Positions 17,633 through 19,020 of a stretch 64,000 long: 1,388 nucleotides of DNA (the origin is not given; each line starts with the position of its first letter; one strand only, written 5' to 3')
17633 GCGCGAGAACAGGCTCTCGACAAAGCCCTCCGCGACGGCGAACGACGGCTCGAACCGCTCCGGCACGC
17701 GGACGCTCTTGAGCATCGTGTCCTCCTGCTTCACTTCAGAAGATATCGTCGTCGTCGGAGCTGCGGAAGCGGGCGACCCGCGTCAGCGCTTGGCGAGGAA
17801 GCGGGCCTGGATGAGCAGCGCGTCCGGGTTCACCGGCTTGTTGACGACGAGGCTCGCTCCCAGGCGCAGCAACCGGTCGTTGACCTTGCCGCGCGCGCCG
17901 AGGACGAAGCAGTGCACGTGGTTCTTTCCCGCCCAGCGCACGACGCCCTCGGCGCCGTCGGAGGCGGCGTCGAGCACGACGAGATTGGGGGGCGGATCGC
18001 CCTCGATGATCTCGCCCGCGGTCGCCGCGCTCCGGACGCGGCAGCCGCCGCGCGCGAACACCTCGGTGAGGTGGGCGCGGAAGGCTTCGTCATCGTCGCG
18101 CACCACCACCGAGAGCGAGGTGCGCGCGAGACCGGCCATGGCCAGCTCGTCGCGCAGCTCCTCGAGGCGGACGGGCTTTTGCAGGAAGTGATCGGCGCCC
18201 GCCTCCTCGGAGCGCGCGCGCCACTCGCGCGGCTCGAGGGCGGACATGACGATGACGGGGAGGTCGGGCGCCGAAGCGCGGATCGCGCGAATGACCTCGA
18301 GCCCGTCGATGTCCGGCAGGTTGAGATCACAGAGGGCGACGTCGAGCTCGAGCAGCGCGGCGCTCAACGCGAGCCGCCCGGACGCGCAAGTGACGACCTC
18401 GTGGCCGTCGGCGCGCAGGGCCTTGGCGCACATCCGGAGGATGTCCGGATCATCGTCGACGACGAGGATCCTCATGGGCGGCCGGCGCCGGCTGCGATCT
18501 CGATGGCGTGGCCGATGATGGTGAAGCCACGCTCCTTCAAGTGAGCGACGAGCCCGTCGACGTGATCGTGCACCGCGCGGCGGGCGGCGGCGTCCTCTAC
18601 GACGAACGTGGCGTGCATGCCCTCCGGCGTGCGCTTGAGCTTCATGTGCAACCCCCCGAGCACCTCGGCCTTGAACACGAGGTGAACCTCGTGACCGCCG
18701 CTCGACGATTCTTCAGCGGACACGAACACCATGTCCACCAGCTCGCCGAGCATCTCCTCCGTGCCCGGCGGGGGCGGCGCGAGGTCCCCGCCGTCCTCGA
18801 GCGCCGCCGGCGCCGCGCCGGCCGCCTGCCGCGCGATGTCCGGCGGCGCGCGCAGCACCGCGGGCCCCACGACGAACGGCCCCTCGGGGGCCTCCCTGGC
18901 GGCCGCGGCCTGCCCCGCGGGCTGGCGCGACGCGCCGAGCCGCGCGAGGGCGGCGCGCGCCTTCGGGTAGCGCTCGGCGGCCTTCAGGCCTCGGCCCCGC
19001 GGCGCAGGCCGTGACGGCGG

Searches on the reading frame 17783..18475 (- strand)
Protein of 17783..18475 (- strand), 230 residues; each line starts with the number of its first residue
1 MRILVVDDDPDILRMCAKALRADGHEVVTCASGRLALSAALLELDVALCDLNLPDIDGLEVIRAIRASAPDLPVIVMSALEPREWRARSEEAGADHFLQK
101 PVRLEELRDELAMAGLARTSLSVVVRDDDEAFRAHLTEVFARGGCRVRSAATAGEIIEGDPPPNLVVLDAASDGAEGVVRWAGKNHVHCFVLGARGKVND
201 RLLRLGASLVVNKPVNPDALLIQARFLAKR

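Call 4: search_protein_families(library=pfam, proteins=[window:17783-18475:-], max_evalue=1)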
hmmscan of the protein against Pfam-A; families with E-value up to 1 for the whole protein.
window:17783-18475:- (230 aa): 4 families
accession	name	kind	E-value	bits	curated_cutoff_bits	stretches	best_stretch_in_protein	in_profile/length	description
PF00072.30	Response_reg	-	4.7e-31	107.7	30.2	2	3-111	1-110/111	Response regulator receiver domain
PF06490.17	FleQ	-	0.059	14.1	22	1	2-85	1-83/108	Flagellar regulatory protein FleQ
PF03709.21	OKR_DC_1_N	-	0.17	12.6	29.3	1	14-79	7-71/111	Orn/Lys/Arg decarboxylase, N-terminal domain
PF21332.3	AmiR_N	-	0.22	12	27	0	198-221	81-104/111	AmiR, N-terminal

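Call 5: search_protein_families(library=ncbifam, proteins=[window:17783-18475:-], max_evalue=1)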
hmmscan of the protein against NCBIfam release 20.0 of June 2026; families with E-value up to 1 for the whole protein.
window:17783-18475:- (230 aa): 102 families (the best 25 are shown)
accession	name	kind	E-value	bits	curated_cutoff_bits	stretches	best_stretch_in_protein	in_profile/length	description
NF040689.1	MtrAB_MtrA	equivalog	3.7e-21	75.5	300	2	3-107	1-105/219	MtrAB system response regulator MtrA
NF045944.1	ResRegRpaBCyano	equivalog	6.7e-20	71.4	330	2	4-110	1-107/229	response regulator transcription factor RpaB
NF007005.1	PRK09468.1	equivalog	2.8e-19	69.5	331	2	2-108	5-112/237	osmolarity response regulator transcription factor OmpR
TIGR01818.1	ntrC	equivalog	4.3e-19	68.7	558.6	1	3-107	1-106/463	nitrogen regulation protein NR(I)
NF008469.0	PRK11361.1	equivalog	8.5e-19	67.6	714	2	2-108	6-113/461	acetoacetate metabolism transcriptional regulator AtoC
NF007820.0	PRK10529.1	equivalog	6e-18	65.1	325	2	2-114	3-115/225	two-component system response regulator KdpE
NF041733.1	resp_reg_CseB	equivalog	8.4e-18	64.6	350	2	2-107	2-107/228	two-component system response regulator CseB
NF007135.0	PRK09581.1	equivalog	2.7e-17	62.7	474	1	2-103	4-108/457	PleD family two-component system response regulator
NF008078.0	PRK10816.1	equivalog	3.1e-17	62.8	336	1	1-110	1-111/223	two-component system response regulator PhoP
NF045991.1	RespRegCtrARhodob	equivalog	4.2e-17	62.6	350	1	1-107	1-108/224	response regulator transcription factor CtrA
NF041734.1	resp_reg_RppA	equivalog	7.9e-17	61.4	250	1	1-111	1-114/229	two-component system response regulator RppA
NF007928.2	PRK10643.1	equivalog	1.3e-16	60.9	330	2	1-109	1-110/216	two-component system response regulator PmrA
TIGR02154.1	PhoB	equivalog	1.6e-16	60.4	296.2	2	2-107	4-112/226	phosphate regulon transcriptional regulator PhoB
NF008296.0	PRK11083.1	equivalog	1.6e-16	60.4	273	1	2-107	5-110/228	two-component system response regulator CreB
NF045505.1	RR_RssB_Pseudo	equivalog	1.9e-16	60.1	700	2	2-102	7-108/394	two-component system response regulator RssB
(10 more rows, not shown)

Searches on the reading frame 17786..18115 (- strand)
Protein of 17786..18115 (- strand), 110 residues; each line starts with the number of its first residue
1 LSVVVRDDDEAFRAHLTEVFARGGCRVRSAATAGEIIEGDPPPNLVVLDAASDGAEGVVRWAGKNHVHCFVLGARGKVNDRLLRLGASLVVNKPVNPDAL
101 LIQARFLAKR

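Call 70: search_protein_families(library=pfam, proteins=[window:17786-18115:-], max_evalue=10)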
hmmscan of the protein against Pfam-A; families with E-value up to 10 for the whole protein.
seq(110 aa): 2 families
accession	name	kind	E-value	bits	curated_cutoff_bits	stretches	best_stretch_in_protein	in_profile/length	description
PF00072.30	Response_reg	-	3.4e-05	24.4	30.2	1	3-101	1-107/111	Response regulator receiver domain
PF16867.11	DMSP_lyase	-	0.12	12.5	27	1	64-93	76-105/162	Dimethlysulfonioproprionate lyase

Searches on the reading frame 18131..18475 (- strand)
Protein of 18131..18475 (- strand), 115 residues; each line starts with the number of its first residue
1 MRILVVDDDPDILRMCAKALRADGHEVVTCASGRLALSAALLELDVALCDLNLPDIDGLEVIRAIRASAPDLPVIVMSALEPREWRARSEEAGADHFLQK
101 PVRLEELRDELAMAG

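Call 70: search_protein_families(library=pfam, proteins=[window:18131-18475:-], max_evalue=10)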
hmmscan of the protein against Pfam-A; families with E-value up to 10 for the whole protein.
seq(115 aa): 4 families
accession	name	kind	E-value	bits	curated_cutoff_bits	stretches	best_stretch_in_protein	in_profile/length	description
PF00072.30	Response_reg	-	5.1e-25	88.2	30.2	1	3-111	1-110/111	Response regulator receiver domain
PF06490.17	FleQ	-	0.013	16.3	22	1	2-86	1-84/108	Flagellar regulatory protein FleQ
PF02310.24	B12-binding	-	0.034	14.4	32.1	1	14-80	18-61/121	B12 binding domain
PF03709.21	OKR_DC_1_N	-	0.05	14.3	29.3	1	14-79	7-71/111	Orn/Lys/Arg decarboxylase, N-terminal domain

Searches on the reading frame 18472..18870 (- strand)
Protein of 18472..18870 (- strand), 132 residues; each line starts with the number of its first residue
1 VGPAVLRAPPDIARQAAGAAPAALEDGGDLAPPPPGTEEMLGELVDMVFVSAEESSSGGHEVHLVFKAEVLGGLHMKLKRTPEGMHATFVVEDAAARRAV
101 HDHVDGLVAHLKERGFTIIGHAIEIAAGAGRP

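Call 4: search_protein_families(library=pfam, proteins=[window:18472-18870:-], max_evalue=1)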
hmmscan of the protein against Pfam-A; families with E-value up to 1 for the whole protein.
window:18472-18870:- (132 aa): 3 families
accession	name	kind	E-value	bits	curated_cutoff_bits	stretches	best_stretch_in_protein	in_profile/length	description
PF02120.21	Flg_hook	-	9.7e-09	35.4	29.8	1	54-122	7-75/85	Flagellar hook-length control protein FliK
PF09483.15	HpaP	-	9.3e-05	22.9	23.8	1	51-115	14-79/90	Type III secretion protein (HpaP)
PF25653.1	HMG-CoA_red_N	-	0.3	12.1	27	1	45-78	78-110/115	Hydroxymethylglutaryl-CoA reductase, N-terminal domain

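Call 5: search_protein_families(library=ncbifam, proteins=[window:18472-18870:-], max_evalue=1)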
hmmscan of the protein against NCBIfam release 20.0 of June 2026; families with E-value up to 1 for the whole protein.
window:18472-18870:- (132 aa): 0 families

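Call 18: find_homologous_proteins(query=window:18472-18870:-, max_evalue=0.001)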
Query window:18472-18870:- (132 aa): 62 proteins with E <= 0.001 among 2316 candidates.
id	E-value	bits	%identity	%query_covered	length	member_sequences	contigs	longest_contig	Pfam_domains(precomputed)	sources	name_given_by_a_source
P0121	6.4e-78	277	100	100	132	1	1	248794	PF02120.22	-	-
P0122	5.7e-44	167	67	98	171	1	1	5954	PF02120.22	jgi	jgi:flagellar hook-length control protein FliK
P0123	8.6e-44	167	70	95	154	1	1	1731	PF02120.22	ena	-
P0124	1.7e-43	166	67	95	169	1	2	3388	PF02120.22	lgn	-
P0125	7.1e-43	164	63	100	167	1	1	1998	PF02120.22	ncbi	-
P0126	1.9e-42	162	69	95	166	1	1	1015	PF09483.16,PF02120.22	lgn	-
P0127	3.5e-42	162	70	95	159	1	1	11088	PF02120.22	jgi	jgi:hypothetical protein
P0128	6.7e-42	161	69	95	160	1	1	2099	PF02120.22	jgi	jgi:hypothetical protein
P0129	1.2e-41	160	63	97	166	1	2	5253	PF02120.22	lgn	-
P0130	2.4e-41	159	64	96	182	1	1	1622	PF02120.22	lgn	-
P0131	3.1e-41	158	62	100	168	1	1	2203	PF02120.22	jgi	jgi:hypothetical protein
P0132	1.3e-40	156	70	78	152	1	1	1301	PF02120.22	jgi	-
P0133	2.6e-40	155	70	96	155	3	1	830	PF09483.16,PF02120.22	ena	-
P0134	2.4e-39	152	59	100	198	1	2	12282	PF02120.22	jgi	jgi:hypothetical protein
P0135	2.5e-39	152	66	93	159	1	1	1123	PF02120.22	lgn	-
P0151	1.9e-37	146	62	95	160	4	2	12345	PF02120.22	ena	-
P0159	3.4e-36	142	63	96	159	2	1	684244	PF02120.22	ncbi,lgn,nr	ncbi:MAG: flagellar hook-length control protein FliK [Deltaproteobacteria bacterium]|nr:flagellar ho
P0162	2.7e-34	136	61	96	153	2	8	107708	-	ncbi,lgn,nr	ncbi:MAG: hypothetical protein IT383_13275 [Deltaproteobacteria bacterium]|nr:hypothetical protein [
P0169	1.8e-31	127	56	95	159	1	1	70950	PF09483.16,PF02120.22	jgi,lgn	jgi:hypothetical protein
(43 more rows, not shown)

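Call 19: find_encoding_contigs(protein=P0159, flank=8000, max_places=2)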
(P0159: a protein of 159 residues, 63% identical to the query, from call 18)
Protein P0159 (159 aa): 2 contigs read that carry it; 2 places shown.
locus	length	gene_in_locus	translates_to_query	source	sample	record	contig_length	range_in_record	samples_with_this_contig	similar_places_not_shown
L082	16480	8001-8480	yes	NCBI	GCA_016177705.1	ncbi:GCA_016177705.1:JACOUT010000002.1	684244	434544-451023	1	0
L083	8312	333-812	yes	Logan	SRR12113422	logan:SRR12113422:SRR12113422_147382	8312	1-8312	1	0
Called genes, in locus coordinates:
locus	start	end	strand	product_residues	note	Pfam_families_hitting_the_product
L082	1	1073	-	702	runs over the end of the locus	PF16697:Yop-YscD_cpl, PF00498:FHA, PF01590:GAF, PF13185:GAF_2 (weak)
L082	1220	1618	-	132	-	PF01850:PIN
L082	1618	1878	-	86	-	PF02604:PhdYeFM_antitox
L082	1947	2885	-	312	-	PF00781:DAGK_cat, PF19279:YegS_C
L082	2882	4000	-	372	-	PF13183:Fer4_8, PF13237:Fer4_10 (weak), PF02754:CCG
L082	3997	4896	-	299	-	-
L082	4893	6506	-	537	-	PF01565:FAD_binding_4, PF02913:FAD-oxidase_C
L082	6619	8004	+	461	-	PF00072:Response_reg, PF00158:Sigma54_activat, PF01078:Mg_chelatase (faint), PF14532:Sigma54_activ_2, PF07728:AAA_5, PF25601:AAA_lid_14, PF02954:HTH_8 (weak)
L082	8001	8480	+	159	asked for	PF02120:Flg_hook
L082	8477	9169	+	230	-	PF00072:Response_reg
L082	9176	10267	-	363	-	PF00365:PFK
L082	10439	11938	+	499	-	PF13717:Zn_ribbon_4, PF14237:GYF_2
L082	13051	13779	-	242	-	PF01712:dNK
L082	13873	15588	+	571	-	PF03109:ABC1, PF27536:UbiB_helical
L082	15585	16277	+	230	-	PF00005:ABC_tran, PF13304:AAA_21 (faint)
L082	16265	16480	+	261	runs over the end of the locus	PF02405:MlaE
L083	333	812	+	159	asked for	PF02120:Flg_hook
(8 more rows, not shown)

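Call 20: find_encoding_contigs(protein=P0162, flank=8000, max_places=2)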
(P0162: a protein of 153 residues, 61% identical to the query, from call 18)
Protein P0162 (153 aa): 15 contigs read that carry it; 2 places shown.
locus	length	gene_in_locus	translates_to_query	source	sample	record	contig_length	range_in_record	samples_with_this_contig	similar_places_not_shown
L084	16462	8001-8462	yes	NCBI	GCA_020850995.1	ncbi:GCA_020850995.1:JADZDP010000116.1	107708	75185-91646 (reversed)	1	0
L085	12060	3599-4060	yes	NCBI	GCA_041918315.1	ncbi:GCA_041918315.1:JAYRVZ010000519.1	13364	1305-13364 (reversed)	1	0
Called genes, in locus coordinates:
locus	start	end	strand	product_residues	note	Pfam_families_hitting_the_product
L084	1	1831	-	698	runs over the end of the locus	PF00498:FHA, PF16697:Yop-YscD_cpl, PF01590:GAF (weak), PF13185:GAF_2 (weak)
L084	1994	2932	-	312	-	PF00781:DAGK_cat, PF19279:YegS_C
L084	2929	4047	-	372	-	PF13183:Fer4_8 (weak), PF02754:CCG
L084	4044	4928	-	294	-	-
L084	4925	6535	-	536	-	PF01565:FAD_binding_4, PF02913:FAD-oxidase_C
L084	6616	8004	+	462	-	PF00072:Response_reg, PF00158:Sigma54_activat, PF14532:Sigma54_activ_2, PF00004:AAA (faint), PF07728:AAA_5, PF25601:AAA_lid_14, PF02954:HTH_8 (weak)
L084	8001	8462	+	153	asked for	-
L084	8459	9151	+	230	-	PF00072:Response_reg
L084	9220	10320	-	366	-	PF00365:PFK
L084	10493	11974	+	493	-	PF13717:Zn_ribbon_4, PF14237:GYF_2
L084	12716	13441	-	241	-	PF01712:dNK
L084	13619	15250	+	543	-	PF03109:ABC1, PF27536:UbiB_helical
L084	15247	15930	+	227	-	PF00005:ABC_tran, PF13304:AAA_21 (weak)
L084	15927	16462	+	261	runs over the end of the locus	PF02405:MlaE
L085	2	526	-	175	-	?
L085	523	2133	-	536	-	PF01565:FAD_binding_4, PF02913:FAD-oxidase_C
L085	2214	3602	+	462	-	PF00072:Response_reg, PF00158:Sigma54_activat, PF14532:Sigma54_activ_2, PF00004:AAA (faint), PF07728:AAA_5, PF25601:AAA_lid_14, PF02954:HTH_8 (weak)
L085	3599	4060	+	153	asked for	-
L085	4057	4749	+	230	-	PF00072:Response_reg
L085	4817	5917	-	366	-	PF00365:PFK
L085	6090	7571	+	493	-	PF13717:Zn_ribbon_4, PF14237:GYF_2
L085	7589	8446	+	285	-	PF00849:PseudoU_synth_2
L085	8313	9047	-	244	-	PF01712:dNK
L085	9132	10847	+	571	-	PF03109:ABC1, PF27536:UbiB_helical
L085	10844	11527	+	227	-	PF00005:ABC_tran, PF13304:AAA_21 (weak)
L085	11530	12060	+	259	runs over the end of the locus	PF02405:MlaE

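Call 21: find_encoding_contigs(protein=P0169, flank=8000, max_places=2)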
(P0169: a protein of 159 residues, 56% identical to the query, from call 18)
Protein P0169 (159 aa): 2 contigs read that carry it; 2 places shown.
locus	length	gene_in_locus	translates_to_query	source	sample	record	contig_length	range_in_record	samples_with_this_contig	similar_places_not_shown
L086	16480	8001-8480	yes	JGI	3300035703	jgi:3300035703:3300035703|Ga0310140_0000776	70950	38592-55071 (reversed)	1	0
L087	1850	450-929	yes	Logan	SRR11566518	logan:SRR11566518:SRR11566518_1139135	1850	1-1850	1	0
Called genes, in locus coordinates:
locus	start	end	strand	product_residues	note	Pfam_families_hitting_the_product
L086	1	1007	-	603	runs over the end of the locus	PF16697:Yop-YscD_cpl, PF00498:FHA, PF00158:Sigma54_activat, PF14532:Sigma54_activ_2, PF07728:AAA_5 (weak), PF25601:AAA_lid_14, PF02954:HTH_8 (weak), PF18024:HTH_50 (weak)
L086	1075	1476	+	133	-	PF01022:HTH_5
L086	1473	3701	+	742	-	PF00005:ABC_tran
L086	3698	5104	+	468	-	PF25917:BSH_RND (faint), PF25919:BSH_CusB (faint), PF25964:BSH_ALG44 (faint), PF00364:Biotin_lipoyl (faint)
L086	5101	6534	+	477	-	PF02321:OEP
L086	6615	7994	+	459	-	PF00072:Response_reg, PF00004:AAA (faint), PF00158:Sigma54_activat, PF14532:Sigma54_activ_2, PF07728:AAA_5, PF25601:AAA_lid_14, PF02954:HTH_8 (weak)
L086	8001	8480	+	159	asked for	PF09483:HpaP (weak), PF02120:Flg_hook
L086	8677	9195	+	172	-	PF03692:CxxCxxCC (weak)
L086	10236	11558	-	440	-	PF00275:EPSP_synthase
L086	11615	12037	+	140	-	-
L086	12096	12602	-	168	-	-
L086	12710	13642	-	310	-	PF01791:DeoC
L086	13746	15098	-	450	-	-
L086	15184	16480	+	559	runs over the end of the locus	PF00890:FAD_binding_2 (weak), PF01266:DAO, PF01494:FAD_binding_3 (faint), PF12831:FAD_oxidored (weak), PF13450:NAD_binding_8 (weak), PF16901:DAO_C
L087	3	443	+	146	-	?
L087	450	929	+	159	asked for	PF09483:HpaP (weak), PF02120:Flg_hook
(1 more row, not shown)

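Call 53: find_encoding_contigs(protein=P0122, flank=6000, max_places=1)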
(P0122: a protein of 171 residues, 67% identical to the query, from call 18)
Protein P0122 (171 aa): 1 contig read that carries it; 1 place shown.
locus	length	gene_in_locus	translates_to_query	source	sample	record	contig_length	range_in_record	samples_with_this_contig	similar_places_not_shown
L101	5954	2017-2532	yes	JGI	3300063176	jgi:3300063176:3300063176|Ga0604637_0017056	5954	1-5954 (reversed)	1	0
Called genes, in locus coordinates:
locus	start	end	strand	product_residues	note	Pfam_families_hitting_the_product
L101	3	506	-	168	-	?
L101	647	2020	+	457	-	PF00072:Response_reg, PF00158:Sigma54_activat, PF14532:Sigma54_activ_2, PF07728:AAA_5, PF25601:AAA_lid_14, PF02954:HTH_8 (weak)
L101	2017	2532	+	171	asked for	PF02120:Flg_hook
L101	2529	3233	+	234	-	PF00072:Response_reg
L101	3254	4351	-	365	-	PF00365:PFK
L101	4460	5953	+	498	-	?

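Call 54: find_encoding_contigs(protein=P0127, flank=6000, max_places=1)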
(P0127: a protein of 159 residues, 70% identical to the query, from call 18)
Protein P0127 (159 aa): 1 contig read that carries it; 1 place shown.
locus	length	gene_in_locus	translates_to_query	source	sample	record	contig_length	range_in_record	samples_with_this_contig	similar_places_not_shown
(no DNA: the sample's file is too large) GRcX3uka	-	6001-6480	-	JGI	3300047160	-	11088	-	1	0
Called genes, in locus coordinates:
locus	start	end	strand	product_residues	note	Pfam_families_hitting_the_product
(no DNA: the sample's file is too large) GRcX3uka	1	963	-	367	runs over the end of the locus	PF13183:Fer4_8, PF02754:CCG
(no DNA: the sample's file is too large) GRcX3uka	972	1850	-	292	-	-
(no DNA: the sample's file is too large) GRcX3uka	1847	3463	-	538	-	PF01565:FAD_binding_4, PF02913:FAD-oxidase_C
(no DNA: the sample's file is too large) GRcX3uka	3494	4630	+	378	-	PF24681:Kelch_KLHDC2_KLHL20_DRC7, PF01344:Kelch_1 (faint), PF07646:Kelch_2 (faint), PF13418:Beta-prop_TYW4 (weak), PF24981:Beta-prop_ATRN-LZTR1 (weak), PF13415:Beta-prop_FBX42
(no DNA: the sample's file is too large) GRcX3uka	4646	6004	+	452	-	PF00072:Response_reg, PF00158:Sigma54_activat, PF14532:Sigma54_activ_2, PF00004:AAA (weak), PF07728:AAA_5, PF25601:AAA_lid_14, PF02954:HTH_8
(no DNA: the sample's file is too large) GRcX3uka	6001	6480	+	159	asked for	PF02120:Flg_hook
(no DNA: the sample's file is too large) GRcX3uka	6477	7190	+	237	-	PF00072:Response_reg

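Call 55: find_encoding_contigs(protein=P0151, flank=6000, max_places=1)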
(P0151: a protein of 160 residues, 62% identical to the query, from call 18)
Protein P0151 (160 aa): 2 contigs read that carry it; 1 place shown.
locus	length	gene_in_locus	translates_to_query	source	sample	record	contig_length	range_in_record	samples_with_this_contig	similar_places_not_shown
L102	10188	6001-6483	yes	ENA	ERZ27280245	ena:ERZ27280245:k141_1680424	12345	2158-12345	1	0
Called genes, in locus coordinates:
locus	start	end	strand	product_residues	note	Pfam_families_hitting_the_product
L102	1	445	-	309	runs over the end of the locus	PF00781:DAGK_cat, PF19279:YegS_C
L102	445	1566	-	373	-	PF13183:Fer4_8, PF02754:CCG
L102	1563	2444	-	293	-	-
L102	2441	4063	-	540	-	PF01565:FAD_binding_4, PF02913:FAD-oxidase_C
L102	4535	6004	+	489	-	PF00072:Response_reg, PF00004:AAA (faint), PF00158:Sigma54_activat, PF14532:Sigma54_activ_2, PF07728:AAA_5, PF25601:AAA_lid_14, PF02954:HTH_8 (weak)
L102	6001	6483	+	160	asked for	PF02120:Flg_hook (weak)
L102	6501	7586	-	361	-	PF00365:PFK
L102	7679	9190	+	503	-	PF13717:Zn_ribbon_4, PF14237:GYF_2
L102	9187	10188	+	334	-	?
